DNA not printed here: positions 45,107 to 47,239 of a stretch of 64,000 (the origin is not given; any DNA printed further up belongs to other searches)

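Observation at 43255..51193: Diverged tandem duplication of a two-gene cassette encoding four exported alpha-helical repeat proteins, inserted between pyrG and tilS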

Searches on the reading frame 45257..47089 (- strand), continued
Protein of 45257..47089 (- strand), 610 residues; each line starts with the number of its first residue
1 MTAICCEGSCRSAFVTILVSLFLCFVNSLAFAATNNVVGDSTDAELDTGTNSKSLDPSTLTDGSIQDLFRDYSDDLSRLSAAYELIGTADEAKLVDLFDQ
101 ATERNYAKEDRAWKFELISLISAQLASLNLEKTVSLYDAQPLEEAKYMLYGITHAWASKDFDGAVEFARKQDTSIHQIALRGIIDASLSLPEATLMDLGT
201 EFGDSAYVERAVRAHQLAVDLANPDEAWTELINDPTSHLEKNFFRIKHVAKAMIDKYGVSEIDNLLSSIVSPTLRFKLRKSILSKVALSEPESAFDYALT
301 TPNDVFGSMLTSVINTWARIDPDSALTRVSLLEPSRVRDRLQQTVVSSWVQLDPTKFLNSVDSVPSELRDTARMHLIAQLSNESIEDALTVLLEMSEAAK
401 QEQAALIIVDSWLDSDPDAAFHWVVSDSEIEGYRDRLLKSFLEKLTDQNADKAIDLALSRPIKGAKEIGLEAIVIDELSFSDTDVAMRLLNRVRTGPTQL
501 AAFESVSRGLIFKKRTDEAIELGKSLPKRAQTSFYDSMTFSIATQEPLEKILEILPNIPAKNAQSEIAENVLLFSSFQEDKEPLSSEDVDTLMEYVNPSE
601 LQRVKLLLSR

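Call 76: find_encoding_contigs(protein=P0072, flank=10000, max_places=2)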
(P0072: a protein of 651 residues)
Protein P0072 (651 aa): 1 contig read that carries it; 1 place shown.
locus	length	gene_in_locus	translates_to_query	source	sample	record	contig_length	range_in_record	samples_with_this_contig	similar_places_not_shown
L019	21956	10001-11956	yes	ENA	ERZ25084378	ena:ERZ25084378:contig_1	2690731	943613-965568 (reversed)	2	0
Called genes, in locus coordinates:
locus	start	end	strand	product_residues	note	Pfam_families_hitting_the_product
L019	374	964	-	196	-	PF06966:DUF1295 (faint), PF04140:ICMT (weak), PF04191:PEMT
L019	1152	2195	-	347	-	PF01547:SBP_bac_1, PF13416:SBP_bac_8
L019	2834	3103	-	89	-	-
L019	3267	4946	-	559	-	PF01609:DDE_Tnp_1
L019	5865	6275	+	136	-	-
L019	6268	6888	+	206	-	PF00872:Transposase_mut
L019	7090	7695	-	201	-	PF05598:DUF772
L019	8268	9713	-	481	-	PF01609:DDE_Tnp_1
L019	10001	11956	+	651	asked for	-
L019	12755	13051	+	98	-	-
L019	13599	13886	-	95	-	-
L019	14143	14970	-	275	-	-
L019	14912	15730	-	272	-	PF01946:Thi4 (weak), PF01266:DAO (weak), PF12831:FAD_oxidored (weak), PF13450:NAD_binding_8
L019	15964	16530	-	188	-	-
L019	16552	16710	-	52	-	-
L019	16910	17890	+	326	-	PF02951:GSH-S_N, PF02955:GSH-S_ATP, PF08443:RimK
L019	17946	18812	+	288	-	PF13103:TonB_2, PF03544:TonB_C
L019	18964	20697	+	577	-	PF02463:SMC_N (faint), PF13175:AAA_15, PF13476:AAA_23, PF13304:AAA_21, PF13175:AAA_15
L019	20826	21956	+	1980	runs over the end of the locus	PF00082:Peptidase_S8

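Call 77: find_encoding_contigs(protein=P0071, flank=10000, max_places=1)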
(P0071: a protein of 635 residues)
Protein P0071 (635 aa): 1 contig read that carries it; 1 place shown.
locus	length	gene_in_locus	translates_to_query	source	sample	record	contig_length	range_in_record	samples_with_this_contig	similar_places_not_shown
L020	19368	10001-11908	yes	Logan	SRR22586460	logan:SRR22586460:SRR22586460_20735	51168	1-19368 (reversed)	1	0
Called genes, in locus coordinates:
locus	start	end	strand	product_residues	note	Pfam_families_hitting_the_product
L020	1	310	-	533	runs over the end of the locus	PF01019:G_glu_transpept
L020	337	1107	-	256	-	PF00378:ECH_1, PF16113:ECH_2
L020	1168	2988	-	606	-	PF00009:GTP_EFTU, PF00679:EFG_C, PF06421:LepA_C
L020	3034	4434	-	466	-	PF02074:Peptidase_M32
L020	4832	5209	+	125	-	PF00903:Glyoxalase (faint)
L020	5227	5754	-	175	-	-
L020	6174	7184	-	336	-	PF03888:MucB_RseB, PF17188:MucB_RseB_C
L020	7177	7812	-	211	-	PF03872:RseA_N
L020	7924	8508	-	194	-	PF07638:Sigma70_ECF, PF04542:Sigma70_r2, PF08281:Sigma70_r4_2, PF04545:Sigma70_r4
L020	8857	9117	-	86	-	-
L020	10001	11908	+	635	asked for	-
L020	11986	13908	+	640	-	-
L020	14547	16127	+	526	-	PF00890:FAD_binding_2, PF02910:Succ_DH_flav_C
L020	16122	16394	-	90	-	PF03937:Sdh5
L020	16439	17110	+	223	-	-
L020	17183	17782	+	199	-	PF04279:IspA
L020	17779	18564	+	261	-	PF03740:PdxJ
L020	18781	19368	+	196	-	?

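Call 78: find_encoding_contigs(protein=P0080, flank=10000, max_places=1)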
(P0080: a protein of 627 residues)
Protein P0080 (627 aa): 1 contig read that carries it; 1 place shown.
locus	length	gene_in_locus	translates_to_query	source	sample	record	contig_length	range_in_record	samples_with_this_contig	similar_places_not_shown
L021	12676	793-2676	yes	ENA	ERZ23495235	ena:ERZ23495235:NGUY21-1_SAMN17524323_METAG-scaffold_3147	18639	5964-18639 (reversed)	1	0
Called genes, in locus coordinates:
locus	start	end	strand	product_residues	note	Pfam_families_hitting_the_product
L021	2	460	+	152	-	?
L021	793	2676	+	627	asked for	-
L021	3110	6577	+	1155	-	-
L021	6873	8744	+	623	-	-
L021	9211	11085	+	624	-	-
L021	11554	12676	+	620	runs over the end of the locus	-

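Call 81: search_protein_families(library=ncbifam, proteins=[L015:5994-9503:-, L021:3110-6577:+, L015:13882-15045:-, L015:16537-17616:+], max_evalue=0.1)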
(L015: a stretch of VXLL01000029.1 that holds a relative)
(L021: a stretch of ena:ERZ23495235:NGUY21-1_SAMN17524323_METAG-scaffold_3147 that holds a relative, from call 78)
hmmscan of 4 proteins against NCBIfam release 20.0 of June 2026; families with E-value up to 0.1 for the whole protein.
L015:5994-9503:- (1169 aa): 1 family
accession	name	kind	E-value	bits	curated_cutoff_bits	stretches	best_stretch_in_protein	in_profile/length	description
NF047378.1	photo_II_Psb35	equivalog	0.014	15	40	1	113-137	3-25/46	photosystem II assembly protein Psb35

L021:3110-6577:+ (1155 aa): 0 families

L015:13882-15045:- (387 aa): 0 families

L015:16537-17616:+ (359 aa): 0 families

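Call 82: search_protein_families(library=pfam, proteins=[L016:9874-11679:-, L016:12358-13779:-, L016:8226-9566:-, L016:6615-7313:-, L002:3967-5595:-, L006:7862-9469:-, L006:6048-7229:-, L016:1422-2267:+, L016:2264-2896:+], max_evalue=0.1)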
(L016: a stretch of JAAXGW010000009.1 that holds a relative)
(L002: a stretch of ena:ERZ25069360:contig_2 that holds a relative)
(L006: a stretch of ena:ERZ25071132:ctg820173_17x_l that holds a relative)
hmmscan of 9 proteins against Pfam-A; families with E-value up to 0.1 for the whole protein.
L016:9874-11679:- (601 aa): 7 families
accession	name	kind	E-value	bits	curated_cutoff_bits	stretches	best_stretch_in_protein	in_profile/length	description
PF00578.27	AhpC-TSA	-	3.1e-16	59.9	26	1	443-563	1-122/124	AhpC/TSA family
PF13905.12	Thioredoxin_8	-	4.1e-15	56.3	27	1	469-560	1-92/94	Thioredoxin-like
PF08534.16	Redoxin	-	1.3e-13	51.4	26.6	1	443-569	2-135/148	Redoxin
PF00085.26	Thioredoxin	-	4.2e-09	36.8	23.5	1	466-515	14-63/103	Thioredoxin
PF13098.12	Thioredoxin_2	-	0.0015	19.3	27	1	469-559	5-85/104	Thioredoxin-like domain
PF00255.25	GSHPx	-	0.0057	16.7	27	1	468-509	20-60/108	Glutathione peroxidase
PF14289.11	DUF4369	-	0.087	13.8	25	0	203-263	31-86/91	Domain of unknown function (DUF4369)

L016:12358-13779:- (473 aa): 0 families

L016:8226-9566:- (446 aa): 2 families
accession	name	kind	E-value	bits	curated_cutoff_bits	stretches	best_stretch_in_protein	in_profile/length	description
PF04389.22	Peptidase_M28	-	0.023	14.8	21.3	0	95-150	11-61/193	Peptidase family M28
PF14289.11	DUF4369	-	0.078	14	25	0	177-257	1-68/91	Domain of unknown function (DUF4369)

L016:6615-7313:- (232 aa): 0 families

L002:3967-5595:- (542 aa): 6 families
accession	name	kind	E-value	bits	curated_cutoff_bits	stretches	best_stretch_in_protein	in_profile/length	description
PF00578.27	AhpC-TSA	-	1.2e-19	70.9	26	1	395-515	1-122/124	AhpC/TSA family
PF13905.12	Thioredoxin_8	-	2.9e-17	63.2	27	1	421-514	1-94/94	Thioredoxin-like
PF08534.16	Redoxin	-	1.3e-15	57.9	26.6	1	395-519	2-133/148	Redoxin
PF00085.26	Thioredoxin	-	5.6e-09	36.4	23.5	1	416-467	13-63/103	Thioredoxin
PF00255.25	GSHPx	-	0.014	15.4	27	1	402-459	4-58/108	Glutathione peroxidase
PF13098.12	Thioredoxin_2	-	0.052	14.3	27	0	418-506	2-80/104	Thioredoxin-like domain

L006:7862-9469:- (535 aa): 7 families
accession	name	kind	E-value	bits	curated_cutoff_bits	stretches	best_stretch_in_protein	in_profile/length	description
PF00578.27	AhpC-TSA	-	5.9e-22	78.4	26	1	393-514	1-123/124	AhpC/TSA family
PF08534.16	Redoxin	-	4.6e-17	62.6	26.6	1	393-521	2-137/148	Redoxin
PF13905.12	Thioredoxin_8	-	9.4e-15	55.2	27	1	421-512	3-94/94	Thioredoxin-like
PF00085.26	Thioredoxin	-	1.4e-09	38.3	23.5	1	414-466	13-64/103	Thioredoxin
PF14289.11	DUF4369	-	0.00051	21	25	0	187-246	23-77/91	Domain of unknown function (DUF4369)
PF13098.12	Thioredoxin_2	-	0.00089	20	27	1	417-525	3-103/104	Thioredoxin-like domain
PF00255.25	GSHPx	-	0.0024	17.9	27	1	400-461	4-62/108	Glutathione peroxidase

L006:6048-7229:- (393 aa): 0 families

L016:1422-2267:+ (281 aa): 7 families
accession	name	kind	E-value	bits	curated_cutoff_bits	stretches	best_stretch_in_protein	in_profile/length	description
PF01555.25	N6_N4_Mtase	-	6.3e-41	141.2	26.7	1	50-275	1-221/221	DNA methylase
PF13649.12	Methyltransf_25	-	9.7e-06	26.6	27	1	239-277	1-41/97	Methyltransferase domain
PF13847.12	Methyltransf_31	-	2e-05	24.8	27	1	234-276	2-47/145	Methyltransferase domain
PF01170.24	UPF0020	-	0.00012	22.3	22.3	1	214-248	6-41/197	RMKL-like, methyltransferase domain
PF08241.18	Methyltransf_11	-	0.00036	21.5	21.2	0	244-276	5-37/95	Methyltransferase domain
PF08242.18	Methyltransf_12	-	0.0012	19.9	30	1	244-277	5-40/98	Methyltransferase domain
PF01209.24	Ubie_methyltran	-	0.08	12.7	20.1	0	71-92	131-152/233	ubiE/COQ5 methyltransferase family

L016:2264-2896:+ (210 aa): 6 families
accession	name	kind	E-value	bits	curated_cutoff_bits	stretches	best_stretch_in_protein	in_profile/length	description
PF02945.21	Endonuclease_7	-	1.3e-15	57.5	23.6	1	143-200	25-81/82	Recombination endonuclease VII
PF18275.7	His_Me_b4a2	-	3.5e-14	53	25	1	70-119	1-51/52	His-Me finger endonuclease beta4-alpha2 domain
PF18350.7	SH3_17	-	5.5e-05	23.4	27.7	1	34-61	18-45/53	Restriction endonuclease SH3 domain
PF05129.18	Zn_ribbon_Elf1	-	0.0024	18.3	29.8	1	127-179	8-53/79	Transcription elongation factor Elf1 like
PF24921.1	RING_XB3-XBAT31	-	0.025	15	50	0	79-119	18-56/57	E3 ubiquitin-protein ligase XB3/XBAT31 RING finger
PF07776.21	zf-AD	-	0.039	14.6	28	0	58-88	24-53/75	Zinc-finger associated domain (zf-AD)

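Call 83: search_protein_families(library=padloc, proteins=[window:45257-47089:-], max_evalue=0.01)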
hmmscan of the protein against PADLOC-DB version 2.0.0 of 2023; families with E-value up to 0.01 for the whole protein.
window:45257-47089:- (610 aa): 0 families

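Call 93: find_encoding_contigs(protein=P0100, flank=10000, max_places=1)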
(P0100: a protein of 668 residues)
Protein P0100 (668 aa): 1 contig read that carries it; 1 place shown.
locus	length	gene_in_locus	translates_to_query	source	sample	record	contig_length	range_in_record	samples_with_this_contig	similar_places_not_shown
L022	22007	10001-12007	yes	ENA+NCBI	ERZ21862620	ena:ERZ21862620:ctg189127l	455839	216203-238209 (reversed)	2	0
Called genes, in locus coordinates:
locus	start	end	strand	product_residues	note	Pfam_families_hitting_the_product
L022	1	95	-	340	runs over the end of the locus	PF03739:LptF_LptG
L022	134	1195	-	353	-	PF03739:LptF_LptG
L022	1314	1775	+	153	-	PF04364:DNA_pol3_chi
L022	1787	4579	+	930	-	PF00133:tRNA-synt_1, PF09334:tRNA-synt_1g (weak), PF08264:Anticodon_1, PF10458:Val_tRNA-synt_C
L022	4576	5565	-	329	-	PF08240:ADH_N, PF00107:ADH_zinc_N, PF13602:ADH_zinc_N_2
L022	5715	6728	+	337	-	PF00762:Ferrochelatase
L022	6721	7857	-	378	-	PF05721:PhyH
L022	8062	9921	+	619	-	-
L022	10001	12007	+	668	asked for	-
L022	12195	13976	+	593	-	-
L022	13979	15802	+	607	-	-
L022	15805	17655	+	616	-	-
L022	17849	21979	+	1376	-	-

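Call 96: search_protein_families(library=ncbifam, proteins=[P0047, P0049, P0050, P0096, P0216, P0071, P0072, P0100, P0051], max_evalue=0.01)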
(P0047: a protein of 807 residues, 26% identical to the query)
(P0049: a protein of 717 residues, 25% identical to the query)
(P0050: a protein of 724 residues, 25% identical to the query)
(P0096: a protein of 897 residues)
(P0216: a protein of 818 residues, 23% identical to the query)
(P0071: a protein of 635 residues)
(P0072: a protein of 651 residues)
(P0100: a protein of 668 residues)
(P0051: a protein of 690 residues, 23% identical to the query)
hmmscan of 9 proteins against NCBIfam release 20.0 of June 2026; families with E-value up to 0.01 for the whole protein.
P0047 (807 aa): 0 families

P0049 (717 aa): 0 families

P0050 (724 aa): 0 families

P0096 (897 aa): 55 families (the best 25 are shown)
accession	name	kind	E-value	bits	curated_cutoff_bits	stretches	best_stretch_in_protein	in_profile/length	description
TIGR02937.1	sigma70-ECF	superfamily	8.9e-24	84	42.9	1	18-170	2-163/165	sigma-70 family RNA polymerase sigma factor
TIGR02985.1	Sig70_bacteroi1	subfamily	1.4e-16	61.1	126.4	1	18-171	2-161/162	RNA polymerase sigma-70 factor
TIGR02983.1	SigE-fam_strep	subfamily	1.3e-15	57.7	141.55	1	15-171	4-157/162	SigE family RNA polymerase sigma factor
NF009166.1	PRK12513.1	equivalog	2.2e-15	56.9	206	1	2-172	8-186/193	RNA polymerase sigma factor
NF004113.0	PRK05602.1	equivalog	7e-15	55.2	208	1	3-174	32-203/211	RNA polymerase sigma factor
NF009172.0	PRK12519.1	subfamily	9.1e-14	51.4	222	1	3-171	16-188/194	RNA polymerase sigma factor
NF009168.0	PRK12515.1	subfamily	2.9e-13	49.7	236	1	3-178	9-185/189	RNA polymerase sigma factor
NF058625.1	sigma_PG0214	equivalog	6.4e-13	48.8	130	1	17-174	4-163/170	GFO_1088 family ECF-type sigma factor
NF007225.0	PRK09643.1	equivalog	7.8e-13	48.6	190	1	3-170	14-180/204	RNA polymerase sigma factor SigM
NF007229.0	PRK09647.1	equivalog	4.5e-12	45.8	265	1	17-175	44-205/220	RNA polymerase sigma factor SigE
NF007223.0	PRK09641.1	equivalog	1.7e-11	44.3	209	1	16-172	17-184/187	RNA polymerase sigma factor SigW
TIGR02989.1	Sig-70_gvs1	subfamily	3e-11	43.5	124.55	1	18-169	2-155/158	RNA polymerase sigma-70 factor, Rhodopirellula/Verrucomicrobium family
NF007227.0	PRK09645.1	subfamily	3e-11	43.5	202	1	15-178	11-176/177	sigma-70 family RNA polymerase sigma factor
NF009176.0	PRK12524.1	equivalog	5.8e-11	42.5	264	1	2-171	12-183/196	RNA polymerase sigma factor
NF009190.0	PRK12538.1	equivalog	6.5e-11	42.4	303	1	2-175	49-222/233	RNA polymerase sigma factor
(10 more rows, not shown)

P0216 (818 aa): 68 families (the best 25 are shown)
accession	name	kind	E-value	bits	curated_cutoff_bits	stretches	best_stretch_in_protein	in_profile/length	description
NF009166.1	PRK12513.1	equivalog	7.4e-22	78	206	1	2-179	7-189/193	RNA polymerase sigma factor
TIGR02937.1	sigma70-ECF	superfamily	1e-19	70.8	42.9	1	18-174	1-163/165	sigma-70 family RNA polymerase sigma factor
TIGR02985.1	Sig70_bacteroi1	subfamily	4.2e-17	62.8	126.4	1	18-176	1-162/162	RNA polymerase sigma-70 factor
TIGR02983.1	SigE-fam_strep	subfamily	1.2e-16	61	141.55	1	15-177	3-159/162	SigE family RNA polymerase sigma factor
NF009172.0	PRK12519.1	subfamily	3e-16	59.5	222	1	10-177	21-190/194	RNA polymerase sigma factor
NF007229.0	PRK09647.1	equivalog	4e-16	59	265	1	17-181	43-207/220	RNA polymerase sigma factor SigE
NF004113.0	PRK05602.1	equivalog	1.1e-14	54.5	208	1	3-180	31-205/211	RNA polymerase sigma factor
NF009168.0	PRK12515.1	subfamily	1.6e-14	53.9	236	1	4-183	9-186/189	RNA polymerase sigma factor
NF007216.0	PRK09638.1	equivalog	5.7e-14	52.3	194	1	4-180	5-178/180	RNA polymerase sigma factor SigY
NF058625.1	sigma_PG0214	equivalog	6.1e-13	48.8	130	1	17-178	3-163/170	GFO_1088 family ECF-type sigma factor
NF007228.0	PRK09646.1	subfamily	1.3e-12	47.7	226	1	4-176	17-190/194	ECF RNA polymerase sigma factor SigK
NF007227.0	PRK09645.1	subfamily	3.6e-12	46.5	202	1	14-181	9-175/177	sigma-70 family RNA polymerase sigma factor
NF009171.0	PRK12518.1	equivalog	4.8e-12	46.1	208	1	6-181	16-189/191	RNA polymerase sigma factor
NF009190.0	PRK12538.1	equivalog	1.3e-11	44.7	303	1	2-178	48-221/233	RNA polymerase sigma factor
TIGR02989.1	Sig-70_gvs1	subfamily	1.9e-11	44.2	124.55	1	18-173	1-155/158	RNA polymerase sigma-70 factor, Rhodopirellula/Verrucomicrobium family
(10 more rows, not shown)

P0071 (635 aa): 0 families

P0072 (651 aa): 0 families

P0100 (668 aa): 0 families

P0051 (690 aa): 0 families
